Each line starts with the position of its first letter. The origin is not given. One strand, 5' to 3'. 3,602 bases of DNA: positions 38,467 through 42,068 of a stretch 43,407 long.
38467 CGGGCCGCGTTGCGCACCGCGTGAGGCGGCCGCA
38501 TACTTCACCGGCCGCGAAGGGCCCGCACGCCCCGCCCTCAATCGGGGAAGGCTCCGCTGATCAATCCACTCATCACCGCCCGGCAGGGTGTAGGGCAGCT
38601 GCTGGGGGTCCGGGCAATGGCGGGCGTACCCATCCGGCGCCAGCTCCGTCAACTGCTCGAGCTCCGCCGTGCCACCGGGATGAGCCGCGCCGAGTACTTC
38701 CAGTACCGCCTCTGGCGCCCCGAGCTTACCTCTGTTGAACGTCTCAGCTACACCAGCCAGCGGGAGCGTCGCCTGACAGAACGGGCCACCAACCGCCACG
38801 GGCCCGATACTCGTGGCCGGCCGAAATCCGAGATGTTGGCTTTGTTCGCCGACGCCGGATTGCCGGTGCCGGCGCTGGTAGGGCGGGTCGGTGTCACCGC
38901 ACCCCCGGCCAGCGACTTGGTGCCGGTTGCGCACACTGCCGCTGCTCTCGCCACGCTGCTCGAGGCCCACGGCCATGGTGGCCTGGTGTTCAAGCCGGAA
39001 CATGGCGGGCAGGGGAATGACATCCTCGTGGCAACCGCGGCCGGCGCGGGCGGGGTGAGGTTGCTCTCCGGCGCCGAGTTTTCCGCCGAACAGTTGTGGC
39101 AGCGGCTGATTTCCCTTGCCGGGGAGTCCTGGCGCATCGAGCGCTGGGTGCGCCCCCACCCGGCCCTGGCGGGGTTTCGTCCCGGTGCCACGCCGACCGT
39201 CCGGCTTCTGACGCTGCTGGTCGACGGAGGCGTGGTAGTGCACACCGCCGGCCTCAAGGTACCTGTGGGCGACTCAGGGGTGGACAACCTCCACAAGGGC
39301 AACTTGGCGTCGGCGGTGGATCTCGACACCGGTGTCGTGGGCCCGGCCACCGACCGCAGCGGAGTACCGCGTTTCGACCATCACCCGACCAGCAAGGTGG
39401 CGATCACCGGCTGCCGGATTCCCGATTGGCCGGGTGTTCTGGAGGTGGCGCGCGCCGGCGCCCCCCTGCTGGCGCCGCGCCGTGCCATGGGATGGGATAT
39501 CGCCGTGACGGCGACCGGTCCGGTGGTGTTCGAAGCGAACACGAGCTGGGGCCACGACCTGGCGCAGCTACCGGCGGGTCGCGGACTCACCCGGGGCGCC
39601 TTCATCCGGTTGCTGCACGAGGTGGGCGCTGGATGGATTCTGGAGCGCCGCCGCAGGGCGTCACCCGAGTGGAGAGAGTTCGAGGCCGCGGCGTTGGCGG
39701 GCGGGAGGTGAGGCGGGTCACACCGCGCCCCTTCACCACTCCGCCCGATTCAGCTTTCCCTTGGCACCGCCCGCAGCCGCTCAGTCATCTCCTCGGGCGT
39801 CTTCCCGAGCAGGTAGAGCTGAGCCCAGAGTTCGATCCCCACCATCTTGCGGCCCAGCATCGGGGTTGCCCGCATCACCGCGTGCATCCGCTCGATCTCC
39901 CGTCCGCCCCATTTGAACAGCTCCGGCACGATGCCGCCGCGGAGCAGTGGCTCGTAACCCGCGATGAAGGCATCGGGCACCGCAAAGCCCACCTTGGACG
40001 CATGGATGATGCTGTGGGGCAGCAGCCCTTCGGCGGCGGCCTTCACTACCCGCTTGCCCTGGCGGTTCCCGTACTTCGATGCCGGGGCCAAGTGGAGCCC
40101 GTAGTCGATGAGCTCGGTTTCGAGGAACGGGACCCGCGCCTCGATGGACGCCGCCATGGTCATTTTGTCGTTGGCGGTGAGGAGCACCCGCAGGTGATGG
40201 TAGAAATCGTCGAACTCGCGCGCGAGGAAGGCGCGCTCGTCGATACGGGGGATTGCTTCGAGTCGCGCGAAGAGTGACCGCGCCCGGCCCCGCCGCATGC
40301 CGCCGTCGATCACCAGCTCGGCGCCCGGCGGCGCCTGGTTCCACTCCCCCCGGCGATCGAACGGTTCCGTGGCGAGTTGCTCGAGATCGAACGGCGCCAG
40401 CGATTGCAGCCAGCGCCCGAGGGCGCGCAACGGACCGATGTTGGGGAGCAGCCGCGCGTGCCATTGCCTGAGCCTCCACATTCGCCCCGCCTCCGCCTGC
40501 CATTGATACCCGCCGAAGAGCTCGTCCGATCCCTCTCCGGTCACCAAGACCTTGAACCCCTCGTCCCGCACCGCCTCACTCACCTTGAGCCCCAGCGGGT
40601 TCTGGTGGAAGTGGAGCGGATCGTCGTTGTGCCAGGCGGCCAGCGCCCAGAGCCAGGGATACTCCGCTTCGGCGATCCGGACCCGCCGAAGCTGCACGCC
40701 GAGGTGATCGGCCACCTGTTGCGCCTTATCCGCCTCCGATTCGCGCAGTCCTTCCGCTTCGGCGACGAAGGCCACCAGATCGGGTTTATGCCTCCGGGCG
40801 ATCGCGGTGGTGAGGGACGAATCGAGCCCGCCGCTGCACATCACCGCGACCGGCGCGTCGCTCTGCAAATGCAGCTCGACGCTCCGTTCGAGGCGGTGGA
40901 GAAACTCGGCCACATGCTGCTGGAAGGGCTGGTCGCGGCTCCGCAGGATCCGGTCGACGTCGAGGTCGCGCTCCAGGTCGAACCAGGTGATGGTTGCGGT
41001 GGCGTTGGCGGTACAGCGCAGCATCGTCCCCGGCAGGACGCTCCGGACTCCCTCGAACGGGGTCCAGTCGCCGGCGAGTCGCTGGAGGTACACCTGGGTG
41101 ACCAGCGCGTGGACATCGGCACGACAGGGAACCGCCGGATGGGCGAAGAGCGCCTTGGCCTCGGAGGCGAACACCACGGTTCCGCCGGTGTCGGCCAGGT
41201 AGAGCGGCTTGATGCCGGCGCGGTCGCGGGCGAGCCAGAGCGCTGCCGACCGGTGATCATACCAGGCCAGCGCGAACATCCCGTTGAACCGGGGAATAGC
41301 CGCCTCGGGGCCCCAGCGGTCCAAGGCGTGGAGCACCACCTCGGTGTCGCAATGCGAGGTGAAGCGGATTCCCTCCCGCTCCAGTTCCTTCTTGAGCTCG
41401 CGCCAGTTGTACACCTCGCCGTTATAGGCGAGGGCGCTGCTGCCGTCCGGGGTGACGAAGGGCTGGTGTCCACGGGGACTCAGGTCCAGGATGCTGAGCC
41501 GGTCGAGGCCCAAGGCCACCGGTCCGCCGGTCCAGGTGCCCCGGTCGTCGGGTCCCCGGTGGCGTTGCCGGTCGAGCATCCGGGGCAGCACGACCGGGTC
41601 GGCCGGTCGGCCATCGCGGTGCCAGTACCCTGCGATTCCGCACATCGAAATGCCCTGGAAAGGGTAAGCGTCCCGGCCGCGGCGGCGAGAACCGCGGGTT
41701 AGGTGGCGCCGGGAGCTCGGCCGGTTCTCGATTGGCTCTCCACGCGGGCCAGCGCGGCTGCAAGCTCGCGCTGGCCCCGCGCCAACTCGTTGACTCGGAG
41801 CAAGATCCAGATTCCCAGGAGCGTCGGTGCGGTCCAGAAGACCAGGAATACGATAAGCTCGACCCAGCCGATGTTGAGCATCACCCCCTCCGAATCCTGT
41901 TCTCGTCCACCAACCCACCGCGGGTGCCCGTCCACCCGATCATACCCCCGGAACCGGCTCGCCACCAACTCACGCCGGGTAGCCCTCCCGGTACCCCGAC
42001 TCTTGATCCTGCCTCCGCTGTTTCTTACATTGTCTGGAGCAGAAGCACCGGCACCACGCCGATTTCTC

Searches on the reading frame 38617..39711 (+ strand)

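Call 34: search_protein_families(library=pfam, max_evalue=0.0001, proteins=[window:38617-39711:+])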
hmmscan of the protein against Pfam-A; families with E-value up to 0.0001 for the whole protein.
window:38617-39711:+ (364 aa): 1 family
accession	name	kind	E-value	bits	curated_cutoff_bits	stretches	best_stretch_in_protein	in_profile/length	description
PF14397.11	ATPgrasp_ST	-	2.6e-41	142.1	31.4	1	75-325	27-270/278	Sugar-transfer associated ATP-grasp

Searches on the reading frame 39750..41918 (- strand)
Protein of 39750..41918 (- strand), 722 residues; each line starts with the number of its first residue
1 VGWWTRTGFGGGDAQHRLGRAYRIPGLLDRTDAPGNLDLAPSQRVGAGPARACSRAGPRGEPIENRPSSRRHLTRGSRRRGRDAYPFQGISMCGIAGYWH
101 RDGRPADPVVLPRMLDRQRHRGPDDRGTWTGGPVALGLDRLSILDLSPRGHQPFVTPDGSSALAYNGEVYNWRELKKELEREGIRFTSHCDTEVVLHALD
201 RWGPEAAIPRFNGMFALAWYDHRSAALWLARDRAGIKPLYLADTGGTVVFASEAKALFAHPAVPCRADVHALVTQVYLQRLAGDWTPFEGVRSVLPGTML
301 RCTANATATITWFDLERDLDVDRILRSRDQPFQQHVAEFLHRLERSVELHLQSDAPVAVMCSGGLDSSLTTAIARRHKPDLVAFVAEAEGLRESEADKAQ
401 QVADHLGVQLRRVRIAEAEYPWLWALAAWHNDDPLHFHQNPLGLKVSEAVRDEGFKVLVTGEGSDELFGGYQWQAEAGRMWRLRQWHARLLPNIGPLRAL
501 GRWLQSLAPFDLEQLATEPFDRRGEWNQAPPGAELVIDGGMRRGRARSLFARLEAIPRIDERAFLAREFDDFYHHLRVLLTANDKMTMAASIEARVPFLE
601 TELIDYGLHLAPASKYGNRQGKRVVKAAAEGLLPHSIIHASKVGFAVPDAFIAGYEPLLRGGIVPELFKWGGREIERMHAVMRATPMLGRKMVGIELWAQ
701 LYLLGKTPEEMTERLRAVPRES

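Call 34: search_protein_families(library=pfam, max_evalue=0.0001, proteins=[window:39750-41918:-])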
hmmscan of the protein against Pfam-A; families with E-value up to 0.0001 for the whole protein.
window:39750-41918:- (722 aa): 3 families
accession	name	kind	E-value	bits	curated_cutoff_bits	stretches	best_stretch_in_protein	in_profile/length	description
PF00733.27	Asn_synthase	-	3e-56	192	21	1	339-649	2-292/354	Asparagine synthase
PF13537.11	GATase_7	-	8.8e-41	139.2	25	1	140-258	3-122/123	Glutamine amidotransferase domain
PF13522.11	GATase_6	-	1.1e-39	135.9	27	1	123-253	1-130/130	Glutamine amidotransferase domain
